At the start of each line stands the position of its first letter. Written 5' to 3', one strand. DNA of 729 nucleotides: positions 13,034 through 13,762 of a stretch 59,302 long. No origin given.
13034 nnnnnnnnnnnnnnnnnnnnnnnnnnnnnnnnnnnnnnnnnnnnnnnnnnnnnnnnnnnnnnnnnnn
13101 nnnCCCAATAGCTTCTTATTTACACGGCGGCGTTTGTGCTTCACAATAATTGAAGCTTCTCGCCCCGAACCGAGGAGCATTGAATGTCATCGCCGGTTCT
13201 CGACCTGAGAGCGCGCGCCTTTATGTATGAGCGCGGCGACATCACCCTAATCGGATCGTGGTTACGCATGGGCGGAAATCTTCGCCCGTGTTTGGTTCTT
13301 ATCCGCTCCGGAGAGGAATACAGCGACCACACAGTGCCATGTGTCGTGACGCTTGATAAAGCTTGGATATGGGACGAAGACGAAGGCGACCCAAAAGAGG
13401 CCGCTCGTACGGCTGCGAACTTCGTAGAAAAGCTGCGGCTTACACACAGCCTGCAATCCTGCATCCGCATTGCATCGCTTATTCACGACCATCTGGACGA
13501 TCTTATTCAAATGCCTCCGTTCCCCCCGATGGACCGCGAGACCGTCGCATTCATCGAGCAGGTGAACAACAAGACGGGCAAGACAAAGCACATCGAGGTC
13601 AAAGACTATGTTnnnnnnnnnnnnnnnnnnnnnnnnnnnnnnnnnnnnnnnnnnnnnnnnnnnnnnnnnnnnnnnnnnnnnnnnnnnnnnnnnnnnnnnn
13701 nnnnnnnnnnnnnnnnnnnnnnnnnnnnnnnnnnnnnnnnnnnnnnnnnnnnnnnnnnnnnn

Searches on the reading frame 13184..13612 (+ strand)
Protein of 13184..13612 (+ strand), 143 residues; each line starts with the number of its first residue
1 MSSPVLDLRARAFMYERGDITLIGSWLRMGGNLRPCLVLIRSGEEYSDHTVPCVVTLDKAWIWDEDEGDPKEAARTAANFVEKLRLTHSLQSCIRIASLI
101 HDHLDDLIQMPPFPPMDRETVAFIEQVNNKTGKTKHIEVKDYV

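Call 90: search_protein_families(library=phrogs, proteins=[window:13184-13612:+], max_evalue=0.001)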
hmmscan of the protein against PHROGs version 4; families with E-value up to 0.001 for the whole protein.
window:13184-13612:+ (143 aa): 1 family
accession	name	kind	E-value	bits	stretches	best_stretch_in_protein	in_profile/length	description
phrog_10057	-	other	8.1e-50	169.5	1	1-143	1-141/141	DNA methyltransferase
